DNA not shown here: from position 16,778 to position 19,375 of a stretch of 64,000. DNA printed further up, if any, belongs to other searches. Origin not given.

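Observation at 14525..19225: Translationally coupled ARH-fusion / cytoplasmic EEP nuclease-like / 765-aa protein module: candidate uncharacterised conflict system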

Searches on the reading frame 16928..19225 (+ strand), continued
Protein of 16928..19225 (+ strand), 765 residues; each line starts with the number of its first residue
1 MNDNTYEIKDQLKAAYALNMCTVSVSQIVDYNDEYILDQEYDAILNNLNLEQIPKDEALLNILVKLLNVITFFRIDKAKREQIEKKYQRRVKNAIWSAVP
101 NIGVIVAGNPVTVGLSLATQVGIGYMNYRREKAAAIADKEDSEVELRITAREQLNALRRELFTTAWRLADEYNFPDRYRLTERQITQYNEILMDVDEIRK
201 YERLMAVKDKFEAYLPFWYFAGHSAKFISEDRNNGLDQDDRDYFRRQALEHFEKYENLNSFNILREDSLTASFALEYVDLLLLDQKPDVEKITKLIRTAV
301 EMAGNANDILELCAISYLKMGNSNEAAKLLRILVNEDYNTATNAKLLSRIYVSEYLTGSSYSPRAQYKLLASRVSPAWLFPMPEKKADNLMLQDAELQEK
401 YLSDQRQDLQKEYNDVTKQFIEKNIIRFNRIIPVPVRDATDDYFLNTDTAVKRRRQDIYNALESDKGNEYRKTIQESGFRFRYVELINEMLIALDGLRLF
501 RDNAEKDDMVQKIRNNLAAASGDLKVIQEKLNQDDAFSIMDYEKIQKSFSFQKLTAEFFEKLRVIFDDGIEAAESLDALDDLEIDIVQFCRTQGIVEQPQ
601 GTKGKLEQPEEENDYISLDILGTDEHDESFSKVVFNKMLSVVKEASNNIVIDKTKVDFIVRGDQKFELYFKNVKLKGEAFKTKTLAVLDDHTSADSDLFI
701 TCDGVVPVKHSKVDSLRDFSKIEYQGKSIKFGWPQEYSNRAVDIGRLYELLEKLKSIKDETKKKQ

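Call 34: search_protein_families(library=pfam, alignment_id=A2, max_evalue=0.05)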
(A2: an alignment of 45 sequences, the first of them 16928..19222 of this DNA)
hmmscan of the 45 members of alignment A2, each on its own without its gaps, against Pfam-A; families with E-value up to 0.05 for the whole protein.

A. member 1, window:16928-19222:+ (765 aa): 0 families

B. families by the number of members that match (of 45 scanned): 17 families
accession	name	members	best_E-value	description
PF14559.12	TPR_19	17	0.0012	Tetratricopeptide repeat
PF10256.14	Erf4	15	0.0069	Golgin subfamily A member 7/ERF4 family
PF23389.1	Beta-prop_WDR19_1st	2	0.0075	WDR19 first beta-propeller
PF23914.1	TPR_CcmH_CycH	1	0.0015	Cytochrome c-type biogenesis protein H TPR domain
PF14775.11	NYD-SP28_assoc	1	0.0027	Sperm tail C-terminal domain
PF10163.14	EnY2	1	0.0039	Transcription factor e(y)2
PF18381.7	YcaO_C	1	0.0047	YcaO cyclodehydratase C-terminal domain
PF13354.11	Beta-lactamase2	1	0.0053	Beta-lactamase enzyme family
PF20404.3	DUF6694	1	0.012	Family of unknown function (DUF6694)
PF21709.3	ABC_C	1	0.012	Emaravirus ABC_C protein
PF05592.18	Bac_rhamnosid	1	0.013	Bacterial alpha-L-rhamnosidase concanavalin-like domain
PF10923.14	BrxC_BrxD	1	0.015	BREX system ATP-binding protein BrxC/D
PF00545.25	Ribonuclease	1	0.02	ribonuclease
PF04888.17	SseC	1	0.029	Secretion system effector C (SseC) like family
PF04533.18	Herpes_U44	1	0.033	Herpes virus U44 protein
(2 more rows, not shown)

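Call 37: search_protein_families(library=pfam, proteins=[L034:12338-12991:+], max_evalue=0.001)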
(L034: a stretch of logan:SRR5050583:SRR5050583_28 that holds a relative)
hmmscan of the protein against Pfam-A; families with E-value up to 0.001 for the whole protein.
L034:12338-12991:+ (217 aa): 1 family
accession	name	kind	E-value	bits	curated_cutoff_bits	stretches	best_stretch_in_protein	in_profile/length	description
PF05128.17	DUF697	-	0.0002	21.6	27.7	1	13-94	14-94/162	Domain of unknown function (DUF697)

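Call 46: search_protein_representatives(alignment_id=A2)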
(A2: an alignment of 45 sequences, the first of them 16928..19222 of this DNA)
Query: 45 sequences, 765 profile positions. Proteins with E-value up to 0.001 (for the whole library): 1129; up to 1e-10: 845; up to 1e-30: 461. The best 150 are listed.
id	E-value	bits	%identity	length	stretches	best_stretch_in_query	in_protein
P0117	0.0e+00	1148.3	-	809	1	3-762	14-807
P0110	0.0e+00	1131.3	-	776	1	5-763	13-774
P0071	0.0e+00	1125.2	-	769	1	4-763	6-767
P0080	0.0e+00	1095.7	-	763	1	8-762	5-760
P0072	0.0e+00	1025.8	-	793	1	1-762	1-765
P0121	1.1e-294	996.3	-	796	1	3-762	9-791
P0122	1.1e-289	979.8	-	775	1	7-761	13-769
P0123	2.4e-278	942.3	-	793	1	5-760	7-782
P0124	2.9e-277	938.7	-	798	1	5-760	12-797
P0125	1.3e-273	926.6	-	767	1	5-760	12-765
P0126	1.5e-273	926.4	-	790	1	4-761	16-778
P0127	1.1e-272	923.5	-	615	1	7-599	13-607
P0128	2.2e-269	912.6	-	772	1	3-760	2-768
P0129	1.5e-268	909.8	-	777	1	3-761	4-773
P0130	1.7e-264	896.4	-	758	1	9-761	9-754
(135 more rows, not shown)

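Call 47: search_protein_families(library=padloc, alignment_id=A4, max_evalue=1e-8)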
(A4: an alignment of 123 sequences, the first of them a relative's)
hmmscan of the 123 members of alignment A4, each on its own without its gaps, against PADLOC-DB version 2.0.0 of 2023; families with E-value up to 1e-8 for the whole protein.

A. member 1, L005:1711-2436:+ (242 aa): 7 families
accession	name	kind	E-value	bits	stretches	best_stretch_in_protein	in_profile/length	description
PDLC04641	PDC-M42A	-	2.3e-36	123.5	1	20-211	4-196/215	-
PDLC04640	PDC-M42A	-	4e-27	93.3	1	20-210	68-258/280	-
PDLC04438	PDC-M13B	-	2.4e-22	77.6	1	21-189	2-156/158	-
PDLC04411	PDC-M10A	-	1.3e-20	71.6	1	20-103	4-85/156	-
PDLC04412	PDC-M10A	-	4.6e-18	63.4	1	21-189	2-148/152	-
PDLC04436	PDC-M13A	-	2.3e-16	58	1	21-189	2-157/159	-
PDLC04413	PDC-M10A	-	1.1e-10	39.3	0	21-189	2-148/157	-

B. families by the number of members that match (of 123 scanned): 279 families (the first 25 are shown)
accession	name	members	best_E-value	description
PDLC04140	mad8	3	2.3e-21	mads_8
PDLC04060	PD-T4-6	2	2.7e-47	-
PDLC04047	PD-T4-6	2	1e-43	-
PDLC04045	PD-T4-6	2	2.3e-43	-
PDLC04042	PD-T4-6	2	1.4e-41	-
PDLC04138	mad6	2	1.3e-40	mads_6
PDLC04044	PD-T4-6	2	3e-40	-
PDLC04054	PD-T4-6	2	2.4e-35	-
PDLC04048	PD-T4-6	2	2.4e-35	-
PDLC04057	PD-T4-6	2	3.6e-35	-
PDLC04053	PD-T4-6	2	7.5e-35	-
PDLC04052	PD-T4-6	2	7.6e-34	-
PDLC04043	PD-T4-6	2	1.8e-32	-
PDLC04062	PD-T4-6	2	2.1e-32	-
PDLC04061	PD-T4-6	2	3.2e-32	-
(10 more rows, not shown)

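Call 48: find_encoding_contigs(protein=P0117, flank=10000, max_places=1)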
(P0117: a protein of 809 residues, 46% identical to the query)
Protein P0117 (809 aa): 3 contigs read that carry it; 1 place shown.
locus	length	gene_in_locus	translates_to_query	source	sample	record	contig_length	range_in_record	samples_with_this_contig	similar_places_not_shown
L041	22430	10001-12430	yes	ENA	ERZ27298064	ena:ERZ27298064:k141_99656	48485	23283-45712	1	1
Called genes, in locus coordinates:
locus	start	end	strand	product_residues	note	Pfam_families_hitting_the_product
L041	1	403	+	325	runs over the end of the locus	PF08279:HTH_11, PF13412:HTH_24 (weak), PF03099:BPL_LplA_LipB, PF16917:BPL_LplA_LipB_2 (weak), PF02237:BPL_C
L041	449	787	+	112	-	PF19642:DUF6145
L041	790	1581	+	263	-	PF03309:Pan_kinase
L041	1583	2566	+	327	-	PF01207:Dus, PF01180:DHO_dh (faint), PF00977:His_biosynth (faint)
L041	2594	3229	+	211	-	-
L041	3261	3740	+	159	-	PF03449:GreA_GreB_N, PF01272:GreA_GreB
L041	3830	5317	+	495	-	PF01336:tRNA_anti-codon, PF00152:tRNA-synt_2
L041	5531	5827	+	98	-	PF20063:DUF6462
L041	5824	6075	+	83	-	PF20063:DUF6462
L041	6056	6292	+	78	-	PF20063:DUF6462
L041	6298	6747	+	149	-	PF20063:DUF6462 (weak)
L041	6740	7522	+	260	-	PF00142:Fer4_NifH, PF01656:CbiA, PF02374:ArsA_ATPase, PF06564:CBP_BcsQ, PF09140:MipZ (weak), PF10609:ParA, PF13614:AAA_31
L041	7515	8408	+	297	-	PF02195:ParB_N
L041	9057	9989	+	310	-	-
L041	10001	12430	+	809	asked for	-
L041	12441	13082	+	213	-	-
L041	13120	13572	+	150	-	-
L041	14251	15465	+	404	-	PF01139:RtcB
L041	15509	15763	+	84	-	PF12844:HTH_19 (weak), PF01381:HTH_3 (weak)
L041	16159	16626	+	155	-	PF13302:Acetyltransf_3 (weak), PF13420:Acetyltransf_4, PF00583:Acetyltransf_1, PF13673:Acetyltransf_10, PF13508:Acetyltransf_7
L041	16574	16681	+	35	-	-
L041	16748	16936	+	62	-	-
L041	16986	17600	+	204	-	-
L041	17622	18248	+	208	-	PF24733:DUF7684 (faint)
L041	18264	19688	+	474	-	PF03747:ADP_ribosyl_GH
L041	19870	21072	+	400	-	PF18941:DUF5688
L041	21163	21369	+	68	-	-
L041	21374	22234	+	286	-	PF06970:RepA_N, PF19481:DUF6017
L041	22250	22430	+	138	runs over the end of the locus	-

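Call 49: find_encoding_contigs(protein=P0071, flank=10000, max_places=1)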
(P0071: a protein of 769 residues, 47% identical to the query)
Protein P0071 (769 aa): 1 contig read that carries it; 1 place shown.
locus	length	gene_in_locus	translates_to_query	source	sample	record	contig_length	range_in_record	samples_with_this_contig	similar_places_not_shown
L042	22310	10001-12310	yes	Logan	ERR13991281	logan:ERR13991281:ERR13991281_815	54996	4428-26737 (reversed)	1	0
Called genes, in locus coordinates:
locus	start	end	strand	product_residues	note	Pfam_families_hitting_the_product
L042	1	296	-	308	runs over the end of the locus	PF17989:ALP_N, PF21522:MreB-like_C (weak)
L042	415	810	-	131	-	-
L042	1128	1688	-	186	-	-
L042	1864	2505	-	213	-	-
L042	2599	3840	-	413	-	PF00817:IMS, PF21999:IMS_HHH_1 (faint), PF11799:IMS_C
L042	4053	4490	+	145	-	PF12844:HTH_19, PF13560:HTH_31, PF01381:HTH_3, PF13443:HTH_26 (weak)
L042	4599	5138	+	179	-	PF06114:Peptidase_M78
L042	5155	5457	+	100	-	-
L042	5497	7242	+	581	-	PF03235:GmrSD_N, PF07510:GmrSD_C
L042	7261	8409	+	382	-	-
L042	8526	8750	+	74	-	-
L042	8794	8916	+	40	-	-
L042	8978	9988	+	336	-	PF03372:Exo_endo_phos (faint)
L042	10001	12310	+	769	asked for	-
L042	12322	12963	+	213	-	-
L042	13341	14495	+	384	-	-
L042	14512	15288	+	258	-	-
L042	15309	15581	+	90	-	-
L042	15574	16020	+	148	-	-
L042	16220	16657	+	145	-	PF20648:DUF6809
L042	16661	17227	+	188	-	-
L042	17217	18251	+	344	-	PF09588:YqaJ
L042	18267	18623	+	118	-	PF24963:DUF7768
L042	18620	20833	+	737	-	PF00580:UvrD-helicase (faint), PF14520:HHH_5, PF14490:HHH_RecD2, PF13245:AAA_19, PF13604:AAA_30, PF01443:Viral_helicase1 (weak), PF18335:SH3_13, PF13538:UvrD_C_2, +1 more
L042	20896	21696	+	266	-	PF27148:Slr1353_N (weak)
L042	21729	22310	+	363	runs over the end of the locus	PF01807:Zn_ribbon_DnaG, PF12965:DUF3854 (weak)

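Call 50: find_encoding_contigs(protein=P0076, flank=10000, max_places=1)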
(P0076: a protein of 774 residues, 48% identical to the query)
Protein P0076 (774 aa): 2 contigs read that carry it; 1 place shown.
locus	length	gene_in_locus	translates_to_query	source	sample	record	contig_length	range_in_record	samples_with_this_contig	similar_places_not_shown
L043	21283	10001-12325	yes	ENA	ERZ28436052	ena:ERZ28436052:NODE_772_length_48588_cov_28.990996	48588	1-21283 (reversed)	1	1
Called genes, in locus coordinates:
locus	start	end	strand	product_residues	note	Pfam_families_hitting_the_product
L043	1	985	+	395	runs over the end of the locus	PF00009:GTP_EFTU, PF03144:GTP_EFTU_D2, PF03143:GTP_EFTU_D3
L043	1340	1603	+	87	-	-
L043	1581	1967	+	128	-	-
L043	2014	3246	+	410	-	-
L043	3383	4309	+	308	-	PF17989:ALP_N, PF21522:MreB-like_C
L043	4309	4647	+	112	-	-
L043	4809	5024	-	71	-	PF13443:HTH_26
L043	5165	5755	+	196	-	-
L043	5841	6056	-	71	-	PF12728:HTH_17 (weak)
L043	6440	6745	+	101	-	-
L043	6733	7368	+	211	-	PF03432:Relaxase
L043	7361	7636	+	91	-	-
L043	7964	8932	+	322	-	PF13280:WYL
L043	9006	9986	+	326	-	PF03372:Exo_endo_phos (weak)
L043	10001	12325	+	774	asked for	-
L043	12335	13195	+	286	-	-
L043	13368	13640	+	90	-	-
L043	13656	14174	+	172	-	-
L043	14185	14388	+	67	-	PF13443:HTH_26, PF01381:HTH_3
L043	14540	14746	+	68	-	PF01381:HTH_3, PF13560:HTH_31 (weak)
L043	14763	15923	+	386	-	-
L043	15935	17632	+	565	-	-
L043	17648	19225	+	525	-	PF13589:HATPase_c_3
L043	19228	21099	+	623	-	-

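Call 68: search_protein_families(library=pfam, proteins=[L001:641-2023:+, L001:2426-4777:+, L001:12371-12781:+, L001:13070-14266:+, L001:15524-17284:+, L001:17938-18804:+, L001:19183-21630:+, L004:2032-3915:+, L004:6732-7472:+, L004:14773-17367:+], max_evalue=0.001)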
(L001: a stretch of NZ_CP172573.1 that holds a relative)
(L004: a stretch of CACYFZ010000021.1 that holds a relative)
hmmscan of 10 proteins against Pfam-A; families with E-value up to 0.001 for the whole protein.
L001:641-2023:+ (461 aa): 4 families
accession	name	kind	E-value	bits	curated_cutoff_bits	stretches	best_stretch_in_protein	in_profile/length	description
PF12639.13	Colicin-DNase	-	1.4e-08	35.9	25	1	341-442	2-96/96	DNase/tRNase domain of colicin-like bacteriocin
PF14414.12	WHH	-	3.5e-08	33.5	25.1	1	411-446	4-39/43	A nuclease of the HNH/ENDO VII superfamily with conserved WHH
PF04108.17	ATG17_like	-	8e-05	22.7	43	1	36-222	114-306/355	Autophagy protein ATG17-like domain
PF25101.1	Spectrin_7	-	0.00063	20.5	27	0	12-58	50-97/99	Animal spectrin repeats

L001:2426-4777:+ (784 aa): 1 family
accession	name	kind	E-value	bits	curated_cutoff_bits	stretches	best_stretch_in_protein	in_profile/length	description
PF03793.24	PASTA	-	0.00014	22.2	23.2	0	546-586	6-46/64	PASTA domain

L001:12371-12781:+ (137 aa): 0 families

L001:13070-14266:+ (399 aa): 1 family
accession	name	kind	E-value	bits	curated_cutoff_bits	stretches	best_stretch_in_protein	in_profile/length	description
PF18941.5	DUF5688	-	1.6e-81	274.5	34.5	1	38-334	1-289/290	Family of unknown function (DUF5688)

L001:15524-17284:+ (587 aa): 3 families
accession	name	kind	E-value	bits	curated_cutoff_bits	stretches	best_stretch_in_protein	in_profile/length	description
PF02534.20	T4SS-DNA_transf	-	7.8e-55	187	20.1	1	142-539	45-442/468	Type IV secretory system Conjugative DNA transfer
PF12696.13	TraG-D_C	-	7.2e-33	113.6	22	1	403-521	1-125/126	TraM recognition site of TraD and TraG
PF10412.15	TrwB_AAD_bind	-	6.9e-19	68.4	20.5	1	135-530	9-376/387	Type IV secretion-system coupling protein DNA-binding domain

L001:17938-18804:+ (289 aa): 1 family
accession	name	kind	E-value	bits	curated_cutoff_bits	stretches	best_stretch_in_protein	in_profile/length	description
PF19478.4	TrbL_2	-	1.5e-53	181.6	27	1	32-205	1-174/174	TrbL/VirB6 plasmid conjugal transfer like protein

L001:19183-21630:+ (816 aa): 3 families
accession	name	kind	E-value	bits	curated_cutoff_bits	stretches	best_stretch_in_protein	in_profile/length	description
PF19044.6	P-loop_TraG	-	3e-13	49.7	25.8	1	459-743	24-318/413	TraG P-loop domain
PF12846.13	AAA_10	-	2.6e-07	30.4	27.5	1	457-648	14-200/362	AAA-like domain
PF01935.23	DUF87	-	1.1e-06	29.3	23.2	1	465-603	24-145/220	Helicase HerA, central domain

L004:2032-3915:+ (628 aa): 3 families
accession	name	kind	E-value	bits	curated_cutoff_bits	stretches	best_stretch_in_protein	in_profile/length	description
PF02534.20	T4SS-DNA_transf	-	1.3e-63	216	20.1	1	132-527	40-439/468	Type IV secretory system Conjugative DNA transfer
PF12696.13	TraG-D_C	-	1.2e-33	116.1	22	1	394-512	1-125/126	TraM recognition site of TraD and TraG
PF10412.15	TrwB_AAD_bind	-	6.7e-18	65.2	20.5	1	129-530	13-385/387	Type IV secretion-system coupling protein DNA-binding domain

L004:6732-7472:+ (247 aa): 1 family
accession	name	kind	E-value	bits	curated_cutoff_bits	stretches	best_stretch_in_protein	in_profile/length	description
PF00730.31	HhH-GPD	-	0.00039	21.2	26.2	0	48-202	2-102/108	HhH-GPD superfamily base excision DNA repair protein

L004:14773-17367:+ (865 aa): 3 families
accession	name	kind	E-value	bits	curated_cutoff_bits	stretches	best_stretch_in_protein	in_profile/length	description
PF19044.6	P-loop_TraG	-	1.4e-18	67.2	25.8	1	468-772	26-344/413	TraG P-loop domain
PF12846.13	AAA_10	-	1.6e-09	37.8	27.5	1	470-733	20-292/362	AAA-like domain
PF01935.23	DUF87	-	9.9e-08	32.8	23.2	1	474-540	26-93/220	Helicase HerA, central domain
